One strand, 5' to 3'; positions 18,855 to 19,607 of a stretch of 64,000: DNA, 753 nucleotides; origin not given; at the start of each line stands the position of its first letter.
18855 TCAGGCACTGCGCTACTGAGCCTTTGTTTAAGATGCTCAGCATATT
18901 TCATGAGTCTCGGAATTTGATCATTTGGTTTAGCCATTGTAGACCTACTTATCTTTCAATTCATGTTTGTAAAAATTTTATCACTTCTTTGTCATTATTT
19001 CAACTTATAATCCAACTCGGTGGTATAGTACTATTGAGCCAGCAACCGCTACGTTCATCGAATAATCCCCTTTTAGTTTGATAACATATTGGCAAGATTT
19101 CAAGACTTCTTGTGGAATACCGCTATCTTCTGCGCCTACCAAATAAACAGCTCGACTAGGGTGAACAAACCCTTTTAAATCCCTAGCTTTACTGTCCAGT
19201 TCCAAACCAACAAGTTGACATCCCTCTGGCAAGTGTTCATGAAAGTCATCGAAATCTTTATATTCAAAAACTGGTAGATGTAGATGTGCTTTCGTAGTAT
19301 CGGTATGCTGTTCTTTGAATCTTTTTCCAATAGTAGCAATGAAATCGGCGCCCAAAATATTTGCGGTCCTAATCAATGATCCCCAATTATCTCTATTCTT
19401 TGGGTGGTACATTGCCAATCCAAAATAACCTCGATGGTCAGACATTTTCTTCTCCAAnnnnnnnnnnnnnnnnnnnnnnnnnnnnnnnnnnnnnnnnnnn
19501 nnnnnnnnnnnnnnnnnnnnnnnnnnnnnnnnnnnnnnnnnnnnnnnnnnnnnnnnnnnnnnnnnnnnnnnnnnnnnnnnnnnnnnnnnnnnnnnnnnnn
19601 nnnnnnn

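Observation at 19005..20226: Adjacent phage-encoded Thg1-like 3'-5' polymerase and TrmL-like SPOUT 2'-O-methyltransferase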

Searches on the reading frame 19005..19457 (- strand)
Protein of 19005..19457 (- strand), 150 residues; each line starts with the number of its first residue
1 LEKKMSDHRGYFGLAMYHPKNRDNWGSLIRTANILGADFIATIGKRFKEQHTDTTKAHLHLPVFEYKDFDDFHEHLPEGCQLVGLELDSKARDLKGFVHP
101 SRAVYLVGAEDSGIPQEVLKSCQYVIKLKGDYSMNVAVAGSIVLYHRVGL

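Call 3: search_protein_families(library=pfam, proteins=[window:19005-19457:-], max_evalue=0.1)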
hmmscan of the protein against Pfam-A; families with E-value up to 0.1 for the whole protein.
window:19005-19457:- (150 aa): 1 family
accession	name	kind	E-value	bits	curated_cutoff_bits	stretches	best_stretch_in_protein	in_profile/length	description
PF00588.24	SpoU_methylase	-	1.2e-22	81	29.7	1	14-145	4-142/142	SpoU rRNA Methylase family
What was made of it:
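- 19005..19445 (-): SPOUT-domain-only SpoU-class RNA methyltransferase of 146 aa. Conserved N20/R26 (motif 1), E106 (motif 2) and S129/N131 (motif 3). The target is unknown. Pfam PF00588 1e-22 (call 3).
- Checked: SPOUT ORF, 19005-19457: Pfam SpoU_methylase PF00588 E=1e-22 (81 bits against 29.7) (call 3).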

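Call 4: search_protein_families(library=phrogs, proteins=[window:19005-19457:-], max_evalue=0.01)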
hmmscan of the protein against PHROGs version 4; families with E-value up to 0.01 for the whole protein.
window:19005-19457:- (150 aa): 0 families

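Call 6: search_protein_families(library=ncbifam, proteins=[window:19005-19457:-], max_evalue=0.01)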
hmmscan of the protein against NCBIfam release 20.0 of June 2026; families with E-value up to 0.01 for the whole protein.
window:19005-19457:- (150 aa): 4 families
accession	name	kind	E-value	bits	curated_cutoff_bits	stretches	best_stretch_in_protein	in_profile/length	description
TIGR00186.1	rRNA_methyl_3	equivalog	2.3e-10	40.3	160.15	1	12-146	94-235/240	23S rRNA (guanosine(2251)-2'-O)-methyltransferase RlmB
NF008295.0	PRK11081.1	equivalog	4.5e-07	29.6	227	1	19-146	27-160/230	tRNA (guanosine(18)-2'-O)-methyltransferase TrmH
TIGR00185.1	tRNA_yibK_trmL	equivalog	0.00014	21.7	190.6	1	14-146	4-143/154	tRNA (uridine(34)/cytosine(34)/5-carboxymethylaminomethyluridine(34)-2'-O)-methyltransferase TrmL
TIGR00050.1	rRNA_methyl_1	subfamily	0.00027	20.9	167.15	1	19-146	12-152/233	TrmJ/YjtD family RNA methyltransferase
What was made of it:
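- On TrmH (tRNA Gm18 methyltransferase, NF008295): 29.6 bits against 227 (call 6).
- On RlmB-type 23S rRNA Gm methyltransferases (TIGR00186): Only the C-terminal catalytic half of the model (positions 94-235) is matched (call 6).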

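Call 8: search_dna_similar(query=window:19005-19457:-, collection=phages, mode=protein, max_rows=40)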
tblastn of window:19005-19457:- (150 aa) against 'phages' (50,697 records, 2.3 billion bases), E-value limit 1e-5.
Records with a match: 3; places in all: 3; records where one place covers at least 80% of the query: 3.
Best place of each record, by identity: <60% 3.
By first word of the organism name: Listeria 2; Mycobacterium 1.
By host as written in the record: Listeria monocytogenes 2; Mycolicibacterium septicum 1.
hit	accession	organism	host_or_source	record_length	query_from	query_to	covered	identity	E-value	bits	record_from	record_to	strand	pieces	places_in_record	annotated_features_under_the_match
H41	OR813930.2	Mycobacterium phage WXIN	Mycolicibacterium septicum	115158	9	147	93%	44.7%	5e-35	133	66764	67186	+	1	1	RNA methyltransferase, TrmH family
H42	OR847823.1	Listeria phage LM 4-11-1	Listeria monocytogenes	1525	24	145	81%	33.8%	6e-9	59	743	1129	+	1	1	record has no annotation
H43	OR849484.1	Listeria phage LM 4-14-1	Listeria monocytogenes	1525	24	145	81%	33.8%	6e-9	59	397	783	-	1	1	record has no annotation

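Call 9: get_annotated_region(hit=H41, flank=8000)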
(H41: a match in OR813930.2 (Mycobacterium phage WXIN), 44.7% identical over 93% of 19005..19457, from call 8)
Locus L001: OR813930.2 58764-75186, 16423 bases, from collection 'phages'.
description: Mycobacterium phage WXIN, complete genome.
organism: Mycobacterium phage WXIN (NCBI taxid 3096152)
taxonomy: Viruses; Duplodnaviria; Heunggongvirae; Uroviricota; Caudoviricetes; Omegavirus
host: Mycolicibacterium septicum; source: soil; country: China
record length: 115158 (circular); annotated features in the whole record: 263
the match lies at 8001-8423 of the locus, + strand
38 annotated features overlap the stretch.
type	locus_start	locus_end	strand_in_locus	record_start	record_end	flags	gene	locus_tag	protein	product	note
CDS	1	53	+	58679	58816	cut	-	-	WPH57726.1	hypothetical protein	-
CDS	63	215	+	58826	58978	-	-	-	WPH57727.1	hypothetical protein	-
CDS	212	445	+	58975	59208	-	-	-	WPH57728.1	hypothetical protein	-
CDS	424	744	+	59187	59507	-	-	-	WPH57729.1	hypothetical protein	-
CDS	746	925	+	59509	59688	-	-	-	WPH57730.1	hypothetical protein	-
CDS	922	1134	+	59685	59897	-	-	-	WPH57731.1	hypothetical protein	-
CDS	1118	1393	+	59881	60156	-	-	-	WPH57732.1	hypothetical protein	-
CDS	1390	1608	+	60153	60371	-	-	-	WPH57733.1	hypothetical protein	-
CDS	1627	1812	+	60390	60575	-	-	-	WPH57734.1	hypothetical protein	-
CDS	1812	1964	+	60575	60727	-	-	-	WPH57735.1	hypothetical protein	-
CDS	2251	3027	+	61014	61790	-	-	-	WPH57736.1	hypothetical protein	-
CDS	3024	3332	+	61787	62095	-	-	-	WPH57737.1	hypothetical protein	-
CDS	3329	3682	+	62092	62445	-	-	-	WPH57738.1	hypothetical protein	-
CDS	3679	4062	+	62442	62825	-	-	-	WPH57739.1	hypothetical protein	-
CDS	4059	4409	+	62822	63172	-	-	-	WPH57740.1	hypothetical protein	-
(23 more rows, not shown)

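Call 15: search_solved_structures(query=window:19005-19457:-, max_evalue=0.01, show_alignments=3)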
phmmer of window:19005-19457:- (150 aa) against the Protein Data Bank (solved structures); distinct sequences matched with E-value up to 0.01: 8.
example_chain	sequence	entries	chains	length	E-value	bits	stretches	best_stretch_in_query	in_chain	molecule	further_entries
2ha8_A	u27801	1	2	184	6.2e-08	35.9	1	23-145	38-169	TAR (HIV-1) RNA loop binding protein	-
7edc_A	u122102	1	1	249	1.5e-06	31.4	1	22-146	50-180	tRNA (guanosine(18)-2'-O)-methyltransferase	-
7qiu_A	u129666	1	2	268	5.8e-05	26.2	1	21-147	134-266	rRNA methylase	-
5kzk_A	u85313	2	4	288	0.00022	24.3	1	14-146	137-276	Probable RNA methyltransferase, TrmH family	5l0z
9h1k_A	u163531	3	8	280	0.0014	21.8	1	22-146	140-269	23S rRNA methyltransferase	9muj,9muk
4x3l_A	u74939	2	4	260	0.0019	21.3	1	22-146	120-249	RNA 2'-O ribose methyltransferase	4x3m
1zjr_A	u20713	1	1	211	0.0035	20.4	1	18-146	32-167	tRNA (Guanosine-2'-O-)-methyltransferase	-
5co4_B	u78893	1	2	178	0.004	20.3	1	13-146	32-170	Putative tRNA (cytidine(34)-2'-O)-methyltransferase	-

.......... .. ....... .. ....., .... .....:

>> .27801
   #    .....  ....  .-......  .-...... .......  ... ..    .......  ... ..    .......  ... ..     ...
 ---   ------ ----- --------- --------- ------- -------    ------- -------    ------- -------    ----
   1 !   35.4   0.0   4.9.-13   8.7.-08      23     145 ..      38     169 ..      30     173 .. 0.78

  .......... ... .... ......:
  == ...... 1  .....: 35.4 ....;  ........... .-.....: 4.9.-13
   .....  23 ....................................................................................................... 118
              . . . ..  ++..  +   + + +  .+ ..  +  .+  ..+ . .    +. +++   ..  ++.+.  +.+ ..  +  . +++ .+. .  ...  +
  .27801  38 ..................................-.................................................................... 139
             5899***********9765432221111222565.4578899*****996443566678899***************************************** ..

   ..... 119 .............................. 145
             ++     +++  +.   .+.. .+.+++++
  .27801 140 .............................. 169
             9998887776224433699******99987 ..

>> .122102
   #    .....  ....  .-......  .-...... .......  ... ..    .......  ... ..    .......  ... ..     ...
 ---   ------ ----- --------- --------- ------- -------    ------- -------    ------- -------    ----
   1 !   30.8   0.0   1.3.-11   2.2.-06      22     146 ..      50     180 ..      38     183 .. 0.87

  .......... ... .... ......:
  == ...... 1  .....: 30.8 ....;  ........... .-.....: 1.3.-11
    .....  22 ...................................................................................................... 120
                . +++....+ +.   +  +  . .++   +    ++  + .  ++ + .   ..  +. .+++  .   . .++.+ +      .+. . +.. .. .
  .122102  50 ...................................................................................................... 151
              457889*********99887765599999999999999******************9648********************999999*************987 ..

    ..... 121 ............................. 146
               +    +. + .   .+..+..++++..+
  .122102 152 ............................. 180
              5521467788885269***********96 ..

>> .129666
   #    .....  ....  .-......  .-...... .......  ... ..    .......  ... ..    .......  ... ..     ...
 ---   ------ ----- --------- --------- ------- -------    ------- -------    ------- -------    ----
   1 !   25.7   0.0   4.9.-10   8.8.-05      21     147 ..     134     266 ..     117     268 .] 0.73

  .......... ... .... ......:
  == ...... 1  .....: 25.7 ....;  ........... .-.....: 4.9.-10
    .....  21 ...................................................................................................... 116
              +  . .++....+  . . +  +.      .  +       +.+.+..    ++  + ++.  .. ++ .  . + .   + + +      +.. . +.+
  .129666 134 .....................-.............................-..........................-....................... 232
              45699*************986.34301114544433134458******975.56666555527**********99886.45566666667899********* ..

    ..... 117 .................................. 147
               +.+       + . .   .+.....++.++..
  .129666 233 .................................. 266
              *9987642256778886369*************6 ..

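Call 16: find_related_loci(query=window:19005-19445:-, collection=viral_contigs, flank=6000)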
Query window:19005-19445:- (146 aa) in viral_contigs; peptide patterns used: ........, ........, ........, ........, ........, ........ (x = any residue, [..] = any of these).
1 stretches matched a pattern; 1 encode a relative of the query (tblastn E <= 1e-3); 0 distinct loci.
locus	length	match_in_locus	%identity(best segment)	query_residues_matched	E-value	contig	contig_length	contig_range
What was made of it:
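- Tried and rejected: A single-protein scan of viral contigs for the SPOUT returned no loci (call 16).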

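Call 17: find_homologous_proteins(query=window:19005-19445:-)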
Query window:19005-19445:- (146 aa): 164 proteins with E <= 0.001 among 180 candidates; the best 120 are listed.
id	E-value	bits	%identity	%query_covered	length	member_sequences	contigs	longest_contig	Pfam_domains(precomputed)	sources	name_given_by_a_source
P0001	4.1e-95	333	100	100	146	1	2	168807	PF00588.25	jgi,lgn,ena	jgi:tRNA G18 (ribose-2'-O)-methylase SpoU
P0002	8.9e-73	261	75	100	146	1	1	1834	PF00588.25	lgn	-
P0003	2.4e-60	221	65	97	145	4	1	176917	PF00588.25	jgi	jgi:tRNA G18 (ribose-2'-O)-methylase SpoU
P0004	1.2e-59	218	65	97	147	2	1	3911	PF00588.25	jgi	-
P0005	3.4e-58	214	63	97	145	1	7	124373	PF00588.25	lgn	-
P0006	5.1e-58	213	64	96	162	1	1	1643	PF00588.25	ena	-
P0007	1.1e-57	212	64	97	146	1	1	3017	PF00588.25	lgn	-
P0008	1.4e-57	212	62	100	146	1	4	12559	PF00588.25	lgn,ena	-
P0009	4.6e-57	210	60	100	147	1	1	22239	PF00588.25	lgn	-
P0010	7.8e-57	209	62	99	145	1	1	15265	PF00588.25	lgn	-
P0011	8.7e-57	209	63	97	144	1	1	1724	PF00588.25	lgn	-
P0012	3.2e-56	207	63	97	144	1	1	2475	PF00588.25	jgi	jgi:tRNA G18 (ribose-2'-O)-methylase SpoU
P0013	4.6e-56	207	61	100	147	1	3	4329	PF00588.25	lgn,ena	-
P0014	8.1e-56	206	61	97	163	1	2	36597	PF00588.25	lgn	-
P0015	9.7e-56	206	63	97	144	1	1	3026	PF00588.25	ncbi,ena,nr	ncbi:MAG: RNA methyltransferase [Flavobacteriaceae bacterium]|nr:RNA methyltransferase [Flavobacteri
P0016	1.4e-54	202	65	95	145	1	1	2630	PF00588.25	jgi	-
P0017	1.5e-54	202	61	97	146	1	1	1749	PF00588.25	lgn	-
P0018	1.9e-54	201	60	97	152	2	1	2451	PF00588.25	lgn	-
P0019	5.9e-54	200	58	97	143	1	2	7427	PF00588.25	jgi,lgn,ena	jgi:tRNA G18 (ribose-2'-O)-methylase SpoU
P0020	8.9e-54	199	61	97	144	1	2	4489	PF00588.25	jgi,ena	jgi:tRNA G18 (ribose-2'-O)-methylase SpoU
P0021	9.5e-54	199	62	97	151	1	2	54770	PF00588.25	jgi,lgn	jgi:tRNA G18 (ribose-2'-O)-methylase SpoU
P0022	1.4e-53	199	61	97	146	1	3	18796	PF00588.25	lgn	-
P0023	1.5e-53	199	60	97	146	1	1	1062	PF00588.25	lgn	-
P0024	6.3e-53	197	62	97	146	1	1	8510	PF00588.25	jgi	jgi:tRNA G18 (ribose-2'-O)-methylase SpoU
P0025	1.4e-52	195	63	95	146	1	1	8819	PF00588.25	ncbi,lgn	-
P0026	2.5e-52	195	61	98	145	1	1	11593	PF00588.25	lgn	-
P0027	2.9e-52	194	59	97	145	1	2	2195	PF00588.25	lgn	-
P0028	3.6e-52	194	57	98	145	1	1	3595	PF00588.25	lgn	-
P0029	3.7e-52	194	59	100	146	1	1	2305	PF00588.25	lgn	-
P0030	7.1e-51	190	56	98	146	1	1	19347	PF00588.25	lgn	-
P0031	7.1e-51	190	57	97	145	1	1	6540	PF00588.25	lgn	-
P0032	1.4e-50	189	59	99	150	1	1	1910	PF00588.25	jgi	jgi:tRNA (guanosine-2'-O-)-methyltransferase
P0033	1.6e-50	189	57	97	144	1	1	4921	PF00588.25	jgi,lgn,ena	-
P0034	2.3e-50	188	58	97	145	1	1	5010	PF00588.25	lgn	-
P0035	3.2e-50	188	58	95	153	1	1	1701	PF00588.25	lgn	-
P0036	3.7e-50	188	60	100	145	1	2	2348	PF00588.25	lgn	-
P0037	3.9e-50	188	60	97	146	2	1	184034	PF00588.25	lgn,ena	-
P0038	4.5e-50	187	62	91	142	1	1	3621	PF00588.25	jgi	-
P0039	7.3e-50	187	59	96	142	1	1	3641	PF00588.25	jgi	jgi:tRNA G18 (ribose-2'-O)-methylase SpoU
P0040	9.5e-50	186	56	100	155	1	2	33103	PF00588.25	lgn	-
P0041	1.0e-49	186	56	98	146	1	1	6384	PF00588.25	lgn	-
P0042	2.0e-49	185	55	97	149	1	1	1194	PF00588.25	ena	-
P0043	1.0e-48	183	58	99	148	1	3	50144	PF00588.25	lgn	-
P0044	1.1e-48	183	56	97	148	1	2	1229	PF00588.25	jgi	jgi:tRNA G18 (ribose-2'-O)-methylase SpoU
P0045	2.9e-48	181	58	97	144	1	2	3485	PF00588.25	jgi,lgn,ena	-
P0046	1.4e-47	179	57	98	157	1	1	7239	PF00588.25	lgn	-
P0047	2.9e-47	178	55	98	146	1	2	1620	PF00588.25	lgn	-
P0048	3.6e-47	178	57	95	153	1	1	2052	PF00588.25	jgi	jgi:tRNA G18 (ribose-2'-O)-methylase SpoU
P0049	6.0e-47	177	55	96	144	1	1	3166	PF00588.25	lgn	-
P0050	1.4e-46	176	58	95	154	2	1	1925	PF00588.25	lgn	-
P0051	1.8e-46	176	56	96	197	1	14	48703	PF00588.25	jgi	jgi:tRNA(Leu) C34 or U34 (ribose-2'-O)-methylase TrmL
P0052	2.6e-46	175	56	96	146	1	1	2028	PF00588.25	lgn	-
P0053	2.9e-46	175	53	99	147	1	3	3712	PF00588.25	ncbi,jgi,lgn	jgi:tRNA G18 (ribose-2'-O)-methylase SpoU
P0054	9.5e-46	173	55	99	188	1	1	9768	PF00588.25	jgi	jgi:tRNA G18 (ribose-2'-O)-methylase SpoU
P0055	1.1e-45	173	56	96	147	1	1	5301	PF00588.25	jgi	-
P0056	1.4e-45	173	54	97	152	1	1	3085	PF00588.25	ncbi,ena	-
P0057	2.6e-45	172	60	94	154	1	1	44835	PF00588.25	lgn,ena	-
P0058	2.9e-45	172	54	96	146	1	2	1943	PF00588.25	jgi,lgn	-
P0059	4.7e-45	171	52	97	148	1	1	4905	PF00588.25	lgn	-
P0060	5.6e-45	171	55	95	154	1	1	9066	PF00588.25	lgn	-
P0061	2.6e-44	169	54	96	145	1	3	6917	PF00588.25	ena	-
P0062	6.4e-44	167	55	97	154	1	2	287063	PF00588.25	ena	-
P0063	7.3e-44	167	52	99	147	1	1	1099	PF00588.25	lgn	-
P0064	9.6e-44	167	55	95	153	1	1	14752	PF00588.25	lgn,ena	-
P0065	2.5e-43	165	59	88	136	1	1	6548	PF00588.25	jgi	-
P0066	3.4e-43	165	54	95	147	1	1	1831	PF00588.25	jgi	-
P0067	3.9e-43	165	55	95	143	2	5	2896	PF00588.25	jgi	jgi:tRNA G18 (ribose-2'-O)-methylase SpoU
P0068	4.3e-43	165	54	96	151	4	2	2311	PF00588.25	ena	-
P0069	5.0e-43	164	56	99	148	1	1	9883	PF00588.25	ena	-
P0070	7.5e-43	164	54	95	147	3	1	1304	PF00588.25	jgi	-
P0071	8.9e-43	164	55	95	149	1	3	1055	PF00588.25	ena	-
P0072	1.3e-42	163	52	96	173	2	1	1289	PF00588.25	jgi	-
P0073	1.9e-42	163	53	95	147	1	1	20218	PF00588.25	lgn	-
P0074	1.9e-42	163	52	95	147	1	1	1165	PF00588.25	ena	-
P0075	2.0e-42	162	54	96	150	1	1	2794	PF00588.25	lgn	-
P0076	2.4e-42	162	53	99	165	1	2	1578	PF00588.25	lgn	-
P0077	2.6e-42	162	52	97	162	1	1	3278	PF00588.25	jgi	jgi:tRNA(Leu) C34 or U34 (ribose-2'-O)-methylase TrmL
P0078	3.0e-42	162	53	95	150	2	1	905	PF00588.25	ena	-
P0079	4.0e-42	161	53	95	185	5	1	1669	PF00588.25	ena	-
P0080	5.0e-42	161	51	96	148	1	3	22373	PF00588.25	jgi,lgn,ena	-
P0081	5.9e-42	161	51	95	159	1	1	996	PF00588.25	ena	-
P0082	8.0e-42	161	54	96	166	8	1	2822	PF00588.25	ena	-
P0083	9.0e-42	160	57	95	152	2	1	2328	PF00588.25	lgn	-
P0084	1.2e-41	160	52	97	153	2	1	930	PF00588.25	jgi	jgi:tRNA G18 (ribose-2'-O)-methylase SpoU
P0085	1.4e-41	160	52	95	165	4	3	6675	PF00588.25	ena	-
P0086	2.3e-41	159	52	95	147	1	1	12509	PF00588.25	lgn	-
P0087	2.5e-41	159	54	98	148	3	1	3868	PF00588.25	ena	-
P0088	3.9e-41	158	53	96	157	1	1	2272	PF00588.25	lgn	-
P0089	8.5e-41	157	50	99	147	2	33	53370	PF00588.25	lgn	-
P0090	9.4e-41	157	53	97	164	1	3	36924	PF00588.25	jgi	jgi:tRNA G18 (ribose-2'-O)-methylase SpoU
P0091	1.2e-40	157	50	97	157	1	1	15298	PF00588.25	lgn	-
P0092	1.6e-40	156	52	97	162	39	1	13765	PF00588.25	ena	-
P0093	1.6e-40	156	54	95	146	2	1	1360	PF00588.25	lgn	-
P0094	2.5e-40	156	49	95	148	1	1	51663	PF00588.25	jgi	jgi:tRNA G18 (ribose-2'-O)-methylase SpoU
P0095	2.9e-40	155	49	96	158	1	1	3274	PF00588.25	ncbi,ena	-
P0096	3.6e-40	155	56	97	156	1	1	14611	PF00588.25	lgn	-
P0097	3.8e-40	155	52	100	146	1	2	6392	PF00588.25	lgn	-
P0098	7.3e-40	154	50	97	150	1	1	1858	PF00588.25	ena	-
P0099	7.5e-40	154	49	95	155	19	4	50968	PF00588.25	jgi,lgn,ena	-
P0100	8.3e-40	154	49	97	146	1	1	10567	PF00588.25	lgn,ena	-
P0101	9.9e-40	154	54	95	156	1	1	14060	PF00588.25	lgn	-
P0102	1.1e-39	154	52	97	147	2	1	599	PF00588.25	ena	-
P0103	1.6e-39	153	48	96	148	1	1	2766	PF00588.25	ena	-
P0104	2.2e-39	153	51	98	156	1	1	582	PF00588.25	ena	-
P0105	2.8e-39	152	48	97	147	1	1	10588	PF00588.25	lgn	-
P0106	5.0e-39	151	53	96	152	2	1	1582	PF00588.25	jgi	jgi:tRNA G18 (ribose-2'-O)-methylase SpoU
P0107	5.9e-39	151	51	96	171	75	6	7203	PF00588.25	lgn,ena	-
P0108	8.7e-39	151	55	89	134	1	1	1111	PF00588.25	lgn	-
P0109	1.7e-38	150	51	97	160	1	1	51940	PF00588.25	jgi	jgi:tRNA G18 (ribose-2'-O)-methylase SpoU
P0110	1.9e-38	150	52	95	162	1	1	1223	PF00588.25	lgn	-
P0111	2.0e-38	150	50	96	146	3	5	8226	PF00588.25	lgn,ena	-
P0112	2.2e-38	149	50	96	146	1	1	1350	PF00588.25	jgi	jgi:tRNA G18 (ribose-2'-O)-methylase SpoU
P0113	2.4e-38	149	46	98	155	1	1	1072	PF00588.25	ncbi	-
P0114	2.9e-38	149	51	95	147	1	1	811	PF00588.25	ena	-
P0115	3.3e-38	149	49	97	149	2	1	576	PF00588.25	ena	-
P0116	3.8e-38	149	49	95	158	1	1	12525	PF00588.25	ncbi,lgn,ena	-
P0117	3.9e-38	149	51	96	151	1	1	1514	PF00588.25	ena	-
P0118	6.6e-38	148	52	95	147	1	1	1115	PF00588.25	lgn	-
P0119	8.3e-38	148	51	96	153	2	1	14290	PF00588.25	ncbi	-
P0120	1.4e-37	147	50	95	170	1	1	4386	PF00588.25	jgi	-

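Call 18: find_encoding_contigs(protein=P0003, flank=6000, max_places=2)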
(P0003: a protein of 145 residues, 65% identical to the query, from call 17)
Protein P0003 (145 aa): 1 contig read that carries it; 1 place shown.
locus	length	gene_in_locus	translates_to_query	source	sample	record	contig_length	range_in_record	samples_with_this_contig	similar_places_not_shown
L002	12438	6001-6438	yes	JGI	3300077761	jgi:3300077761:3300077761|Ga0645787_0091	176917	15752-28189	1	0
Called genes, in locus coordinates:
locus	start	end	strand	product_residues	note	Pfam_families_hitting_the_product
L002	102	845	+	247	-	PF07691:PA14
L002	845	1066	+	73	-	-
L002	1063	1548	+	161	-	-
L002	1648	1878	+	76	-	-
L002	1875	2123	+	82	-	-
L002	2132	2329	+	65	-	-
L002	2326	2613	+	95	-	-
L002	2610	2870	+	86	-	-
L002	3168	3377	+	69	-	-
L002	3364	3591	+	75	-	-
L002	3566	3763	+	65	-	-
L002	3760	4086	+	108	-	-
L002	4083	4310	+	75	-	-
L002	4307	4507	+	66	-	-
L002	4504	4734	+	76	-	-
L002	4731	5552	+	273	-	PF04446:Thg1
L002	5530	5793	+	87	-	-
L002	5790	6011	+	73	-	-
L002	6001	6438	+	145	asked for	PF00588:SpoU_methylase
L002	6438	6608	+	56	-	-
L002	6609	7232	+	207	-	PF01541:GIY-YIG, PF07460:NUMOD3 (weak)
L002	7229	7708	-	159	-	-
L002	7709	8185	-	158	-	-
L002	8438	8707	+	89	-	-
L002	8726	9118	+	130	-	PF26948:DUF8296 (faint)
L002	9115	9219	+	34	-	-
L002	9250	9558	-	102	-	PF04513:Baculo_PEP_C (weak)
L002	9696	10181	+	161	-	PF13392:HNH_3, PF00847:AP2 (weak)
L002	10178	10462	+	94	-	-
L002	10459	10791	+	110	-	-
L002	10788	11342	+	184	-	-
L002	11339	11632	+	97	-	-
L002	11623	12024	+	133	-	-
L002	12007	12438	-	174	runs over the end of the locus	-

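Call 19: find_encoding_contigs(protein=P0005, flank=6000, max_places=3)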
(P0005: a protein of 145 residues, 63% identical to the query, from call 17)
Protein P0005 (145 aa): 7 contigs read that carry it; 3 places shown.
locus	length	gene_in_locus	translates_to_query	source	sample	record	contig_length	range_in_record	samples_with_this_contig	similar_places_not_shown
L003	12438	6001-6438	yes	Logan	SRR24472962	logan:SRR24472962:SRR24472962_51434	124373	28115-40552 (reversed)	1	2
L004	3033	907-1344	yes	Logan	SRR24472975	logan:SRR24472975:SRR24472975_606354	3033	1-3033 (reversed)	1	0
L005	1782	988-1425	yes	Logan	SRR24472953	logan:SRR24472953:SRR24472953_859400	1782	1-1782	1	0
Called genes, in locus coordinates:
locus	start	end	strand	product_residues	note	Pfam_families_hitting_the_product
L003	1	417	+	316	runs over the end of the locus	PF00004:AAA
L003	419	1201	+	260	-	PF04446:Thg1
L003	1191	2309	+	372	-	PF21189:PHA02142, PF09414:RNA_ligase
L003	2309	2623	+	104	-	-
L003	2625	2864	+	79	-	-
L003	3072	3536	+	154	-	PF24749:DUF7695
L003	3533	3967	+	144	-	-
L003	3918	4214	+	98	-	-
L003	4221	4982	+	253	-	PF00149:Metallophos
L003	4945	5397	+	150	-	PF13671:AAA_33 (faint)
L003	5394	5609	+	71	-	-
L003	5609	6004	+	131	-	-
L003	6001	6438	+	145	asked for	PF00588:SpoU_methylase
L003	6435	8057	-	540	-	PF02867:Ribonuc_red_lgC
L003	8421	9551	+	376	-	PF01467:CTP_transf_like, PF00293:NUDIX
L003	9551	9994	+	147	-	PF01661:Macro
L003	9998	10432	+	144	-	-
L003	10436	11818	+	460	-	PF18127:NAMPT_N, PF04095:NAPRTase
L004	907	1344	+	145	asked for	PF00588:SpoU_methylase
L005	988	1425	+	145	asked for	PF00588:SpoU_methylase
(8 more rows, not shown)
